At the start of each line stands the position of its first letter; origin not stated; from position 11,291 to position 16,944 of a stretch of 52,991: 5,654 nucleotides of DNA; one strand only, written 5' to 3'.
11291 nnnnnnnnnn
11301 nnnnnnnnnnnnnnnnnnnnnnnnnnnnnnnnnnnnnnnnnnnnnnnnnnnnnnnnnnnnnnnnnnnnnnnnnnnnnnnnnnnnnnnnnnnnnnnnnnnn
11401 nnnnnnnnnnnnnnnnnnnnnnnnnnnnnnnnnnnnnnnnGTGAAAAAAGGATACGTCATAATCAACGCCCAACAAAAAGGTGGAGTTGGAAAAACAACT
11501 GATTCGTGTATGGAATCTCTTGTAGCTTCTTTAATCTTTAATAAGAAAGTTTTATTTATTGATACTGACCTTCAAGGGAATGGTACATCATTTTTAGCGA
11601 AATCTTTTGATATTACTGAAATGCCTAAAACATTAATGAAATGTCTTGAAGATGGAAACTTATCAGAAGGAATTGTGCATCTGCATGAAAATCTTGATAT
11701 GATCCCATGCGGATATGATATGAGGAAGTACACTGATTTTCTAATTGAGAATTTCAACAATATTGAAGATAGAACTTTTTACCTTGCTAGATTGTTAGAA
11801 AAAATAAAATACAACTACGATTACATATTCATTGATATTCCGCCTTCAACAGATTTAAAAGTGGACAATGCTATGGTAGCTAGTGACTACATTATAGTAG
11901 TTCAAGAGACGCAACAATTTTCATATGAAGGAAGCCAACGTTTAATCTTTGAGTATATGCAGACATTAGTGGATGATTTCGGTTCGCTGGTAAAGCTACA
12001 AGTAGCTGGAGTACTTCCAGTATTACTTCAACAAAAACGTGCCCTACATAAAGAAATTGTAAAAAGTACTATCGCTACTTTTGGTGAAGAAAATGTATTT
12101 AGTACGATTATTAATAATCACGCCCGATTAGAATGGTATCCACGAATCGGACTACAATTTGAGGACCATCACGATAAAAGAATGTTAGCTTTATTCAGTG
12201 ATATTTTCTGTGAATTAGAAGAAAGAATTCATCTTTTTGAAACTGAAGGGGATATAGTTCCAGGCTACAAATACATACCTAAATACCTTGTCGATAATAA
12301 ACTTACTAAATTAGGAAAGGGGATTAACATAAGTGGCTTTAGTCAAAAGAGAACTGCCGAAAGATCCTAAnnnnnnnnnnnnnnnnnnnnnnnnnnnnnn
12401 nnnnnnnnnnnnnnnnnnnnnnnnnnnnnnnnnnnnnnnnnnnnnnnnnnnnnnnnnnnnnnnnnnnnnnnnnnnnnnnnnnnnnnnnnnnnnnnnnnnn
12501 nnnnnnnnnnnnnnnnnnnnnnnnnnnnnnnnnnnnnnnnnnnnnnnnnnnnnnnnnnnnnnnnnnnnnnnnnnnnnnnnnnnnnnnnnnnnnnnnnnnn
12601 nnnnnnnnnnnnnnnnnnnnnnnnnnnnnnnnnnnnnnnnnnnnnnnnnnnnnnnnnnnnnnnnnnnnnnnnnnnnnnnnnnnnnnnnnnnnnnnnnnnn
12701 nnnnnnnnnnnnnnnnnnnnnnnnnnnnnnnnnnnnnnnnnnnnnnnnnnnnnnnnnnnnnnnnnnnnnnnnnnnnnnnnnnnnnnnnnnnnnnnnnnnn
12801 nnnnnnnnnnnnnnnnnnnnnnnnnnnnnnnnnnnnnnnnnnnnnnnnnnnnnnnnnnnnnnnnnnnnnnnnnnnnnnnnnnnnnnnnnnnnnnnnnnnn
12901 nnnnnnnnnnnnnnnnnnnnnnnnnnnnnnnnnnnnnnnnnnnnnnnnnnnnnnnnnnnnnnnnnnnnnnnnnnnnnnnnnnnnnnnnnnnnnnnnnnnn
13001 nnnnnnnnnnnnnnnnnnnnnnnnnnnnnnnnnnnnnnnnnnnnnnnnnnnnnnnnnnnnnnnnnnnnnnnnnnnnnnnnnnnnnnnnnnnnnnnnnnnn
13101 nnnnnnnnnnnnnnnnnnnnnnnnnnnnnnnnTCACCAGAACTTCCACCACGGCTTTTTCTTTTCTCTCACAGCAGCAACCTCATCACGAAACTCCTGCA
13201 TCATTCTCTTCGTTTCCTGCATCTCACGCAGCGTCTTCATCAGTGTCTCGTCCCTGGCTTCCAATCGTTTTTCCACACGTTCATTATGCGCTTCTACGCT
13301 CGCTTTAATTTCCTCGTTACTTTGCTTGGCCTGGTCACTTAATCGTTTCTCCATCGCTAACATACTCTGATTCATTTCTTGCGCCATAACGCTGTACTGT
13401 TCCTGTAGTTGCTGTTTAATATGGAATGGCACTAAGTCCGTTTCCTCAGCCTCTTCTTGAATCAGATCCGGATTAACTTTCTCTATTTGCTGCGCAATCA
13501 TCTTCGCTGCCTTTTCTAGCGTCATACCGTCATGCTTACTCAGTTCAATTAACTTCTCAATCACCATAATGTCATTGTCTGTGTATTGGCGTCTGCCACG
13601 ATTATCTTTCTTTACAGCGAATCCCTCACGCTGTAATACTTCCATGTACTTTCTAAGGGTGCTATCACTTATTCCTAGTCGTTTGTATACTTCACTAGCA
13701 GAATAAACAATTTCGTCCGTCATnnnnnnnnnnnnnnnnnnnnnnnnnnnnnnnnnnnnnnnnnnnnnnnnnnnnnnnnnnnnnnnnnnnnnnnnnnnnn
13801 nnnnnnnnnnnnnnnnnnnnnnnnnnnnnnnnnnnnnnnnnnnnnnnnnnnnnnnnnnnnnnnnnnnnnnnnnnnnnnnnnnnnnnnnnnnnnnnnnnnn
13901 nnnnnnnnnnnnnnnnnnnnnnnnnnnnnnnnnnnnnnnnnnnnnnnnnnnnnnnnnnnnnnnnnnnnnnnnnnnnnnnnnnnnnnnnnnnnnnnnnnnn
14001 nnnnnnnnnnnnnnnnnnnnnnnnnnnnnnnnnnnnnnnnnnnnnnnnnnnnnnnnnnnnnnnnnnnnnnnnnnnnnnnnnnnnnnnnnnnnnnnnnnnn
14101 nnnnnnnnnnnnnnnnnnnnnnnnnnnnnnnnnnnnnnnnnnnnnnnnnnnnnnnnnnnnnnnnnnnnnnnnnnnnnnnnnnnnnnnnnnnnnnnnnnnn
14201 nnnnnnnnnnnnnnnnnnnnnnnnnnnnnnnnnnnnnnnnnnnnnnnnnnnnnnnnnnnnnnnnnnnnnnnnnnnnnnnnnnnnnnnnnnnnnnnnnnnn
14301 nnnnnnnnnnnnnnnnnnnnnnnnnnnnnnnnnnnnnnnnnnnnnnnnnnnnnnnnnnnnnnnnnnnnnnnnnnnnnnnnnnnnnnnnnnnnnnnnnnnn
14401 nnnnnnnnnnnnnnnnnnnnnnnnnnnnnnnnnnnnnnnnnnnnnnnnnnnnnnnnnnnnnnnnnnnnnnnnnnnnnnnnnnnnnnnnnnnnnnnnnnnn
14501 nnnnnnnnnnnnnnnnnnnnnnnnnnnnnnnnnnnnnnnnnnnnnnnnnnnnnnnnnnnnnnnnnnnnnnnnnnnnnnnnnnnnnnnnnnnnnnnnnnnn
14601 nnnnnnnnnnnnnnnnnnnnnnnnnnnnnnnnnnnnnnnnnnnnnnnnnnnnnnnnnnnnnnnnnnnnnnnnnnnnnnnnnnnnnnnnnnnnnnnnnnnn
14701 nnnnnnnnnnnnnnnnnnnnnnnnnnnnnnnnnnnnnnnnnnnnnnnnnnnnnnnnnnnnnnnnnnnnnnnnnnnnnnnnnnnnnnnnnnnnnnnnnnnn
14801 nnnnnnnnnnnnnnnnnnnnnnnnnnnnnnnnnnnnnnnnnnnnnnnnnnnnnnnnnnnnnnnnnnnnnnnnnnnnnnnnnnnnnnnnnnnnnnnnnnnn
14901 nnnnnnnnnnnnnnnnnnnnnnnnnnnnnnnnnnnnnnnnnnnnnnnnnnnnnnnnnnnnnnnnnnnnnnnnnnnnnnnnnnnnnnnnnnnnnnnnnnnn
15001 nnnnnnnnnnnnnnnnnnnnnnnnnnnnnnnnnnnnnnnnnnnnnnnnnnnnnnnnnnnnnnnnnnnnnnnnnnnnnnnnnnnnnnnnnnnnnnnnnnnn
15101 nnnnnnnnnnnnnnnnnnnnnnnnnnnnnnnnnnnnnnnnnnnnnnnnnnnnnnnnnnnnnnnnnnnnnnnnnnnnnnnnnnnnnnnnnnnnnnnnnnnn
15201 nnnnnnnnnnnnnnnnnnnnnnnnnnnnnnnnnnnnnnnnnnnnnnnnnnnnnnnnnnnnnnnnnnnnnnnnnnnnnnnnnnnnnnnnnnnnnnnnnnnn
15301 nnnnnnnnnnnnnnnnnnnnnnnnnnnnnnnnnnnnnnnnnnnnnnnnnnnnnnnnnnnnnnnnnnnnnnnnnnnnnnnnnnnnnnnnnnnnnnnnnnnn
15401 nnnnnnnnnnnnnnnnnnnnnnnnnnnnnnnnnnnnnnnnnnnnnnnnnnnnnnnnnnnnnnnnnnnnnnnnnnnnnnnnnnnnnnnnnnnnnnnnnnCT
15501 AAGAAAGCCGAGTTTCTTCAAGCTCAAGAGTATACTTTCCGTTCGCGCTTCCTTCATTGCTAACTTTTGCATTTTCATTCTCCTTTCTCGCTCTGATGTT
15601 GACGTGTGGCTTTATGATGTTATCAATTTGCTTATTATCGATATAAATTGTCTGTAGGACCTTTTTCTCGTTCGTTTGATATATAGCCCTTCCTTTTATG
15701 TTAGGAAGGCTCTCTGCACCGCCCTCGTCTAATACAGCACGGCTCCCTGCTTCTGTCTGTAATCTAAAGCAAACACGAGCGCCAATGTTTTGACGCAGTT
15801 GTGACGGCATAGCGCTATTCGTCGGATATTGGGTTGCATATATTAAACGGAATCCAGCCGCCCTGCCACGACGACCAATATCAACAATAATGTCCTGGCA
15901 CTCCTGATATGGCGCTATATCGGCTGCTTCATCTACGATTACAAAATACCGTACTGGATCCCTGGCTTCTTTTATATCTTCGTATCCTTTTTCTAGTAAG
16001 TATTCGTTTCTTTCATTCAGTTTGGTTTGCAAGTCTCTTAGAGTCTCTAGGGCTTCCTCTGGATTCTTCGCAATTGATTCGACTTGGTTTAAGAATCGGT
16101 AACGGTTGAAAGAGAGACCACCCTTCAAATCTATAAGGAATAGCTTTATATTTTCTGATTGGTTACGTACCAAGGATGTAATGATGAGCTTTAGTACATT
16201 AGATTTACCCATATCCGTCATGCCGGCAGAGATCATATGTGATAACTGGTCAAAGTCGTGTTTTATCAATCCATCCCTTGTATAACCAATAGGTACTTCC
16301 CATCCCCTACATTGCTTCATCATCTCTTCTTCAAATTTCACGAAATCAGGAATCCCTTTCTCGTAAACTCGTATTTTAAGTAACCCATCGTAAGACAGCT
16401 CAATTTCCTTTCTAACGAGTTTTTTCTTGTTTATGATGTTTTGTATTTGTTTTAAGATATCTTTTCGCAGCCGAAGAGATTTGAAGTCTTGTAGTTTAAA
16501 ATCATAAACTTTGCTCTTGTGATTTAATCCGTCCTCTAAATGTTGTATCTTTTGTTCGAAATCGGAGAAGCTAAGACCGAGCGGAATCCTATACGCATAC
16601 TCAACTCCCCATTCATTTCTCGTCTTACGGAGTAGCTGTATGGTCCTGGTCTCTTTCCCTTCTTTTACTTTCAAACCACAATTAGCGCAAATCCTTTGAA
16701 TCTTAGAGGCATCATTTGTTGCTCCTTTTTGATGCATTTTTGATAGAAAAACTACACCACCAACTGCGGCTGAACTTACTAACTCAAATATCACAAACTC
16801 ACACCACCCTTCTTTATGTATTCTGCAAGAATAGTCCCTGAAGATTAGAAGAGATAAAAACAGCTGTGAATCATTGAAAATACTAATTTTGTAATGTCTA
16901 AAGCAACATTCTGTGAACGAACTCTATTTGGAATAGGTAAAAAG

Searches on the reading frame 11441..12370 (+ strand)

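Call 61: search_protein_families(library=phrogs, proteins=[window:11441-12370:+], max_evalue=0.00001)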
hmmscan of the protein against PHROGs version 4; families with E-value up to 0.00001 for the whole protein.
window:11441-12370:+ (309 aa): 1 family
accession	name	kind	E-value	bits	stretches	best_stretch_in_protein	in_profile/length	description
phrog_164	-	DNA, RNA and nucleotide metabolism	1.1e-50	174.1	1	1-278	221-488/500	ParA-like partition protein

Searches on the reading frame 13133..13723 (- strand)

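Call 85: search_protein_families(library=phrogs, proteins=[window:13133-13723:-], max_evalue=0.00001)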
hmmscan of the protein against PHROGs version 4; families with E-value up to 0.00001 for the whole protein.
window:13133-13723:- (196 aa): 2 families
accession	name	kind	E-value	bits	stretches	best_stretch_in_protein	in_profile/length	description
phrog_3470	-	unknown function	2.6e-84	283.1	1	1-196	1-192/193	-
phrog_11671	-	unknown function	2.2e-07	32.1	1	3-169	4-140/146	-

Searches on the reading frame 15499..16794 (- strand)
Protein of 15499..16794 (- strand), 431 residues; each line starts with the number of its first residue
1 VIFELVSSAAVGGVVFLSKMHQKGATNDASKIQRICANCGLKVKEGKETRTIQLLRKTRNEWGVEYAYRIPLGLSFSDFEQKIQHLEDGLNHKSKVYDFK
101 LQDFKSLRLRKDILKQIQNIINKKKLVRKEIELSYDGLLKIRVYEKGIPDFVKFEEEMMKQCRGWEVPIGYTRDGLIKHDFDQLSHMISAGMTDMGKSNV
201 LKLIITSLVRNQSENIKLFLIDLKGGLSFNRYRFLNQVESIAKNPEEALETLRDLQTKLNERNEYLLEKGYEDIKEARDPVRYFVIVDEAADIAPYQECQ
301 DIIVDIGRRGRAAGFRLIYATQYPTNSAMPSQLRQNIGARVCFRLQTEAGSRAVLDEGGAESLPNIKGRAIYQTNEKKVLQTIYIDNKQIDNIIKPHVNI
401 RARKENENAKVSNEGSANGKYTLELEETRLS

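Call 61: search_protein_families(library=phrogs, proteins=[window:15499-16794:-], max_evalue=0.00001)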
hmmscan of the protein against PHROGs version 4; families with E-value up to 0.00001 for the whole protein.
window:15499-16794:- (431 aa): 4 families
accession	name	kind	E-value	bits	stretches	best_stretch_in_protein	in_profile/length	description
phrog_1358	-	moron, auxiliary metabolic gene and host takeover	7.6e-120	402.4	1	1-419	445-848/1382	FtsK/SpoIIIE-like protein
phrog_3551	-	moron, auxiliary metabolic gene and host takeover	1e-21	77.7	1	181-358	433-616/758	FtsK/SpoIIIE-like protein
phrog_24831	-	unknown function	1.3e-13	51.4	1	180-347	288-448/700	-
phrog_17074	-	unknown function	4.7e-08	33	1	188-397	205-441/621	-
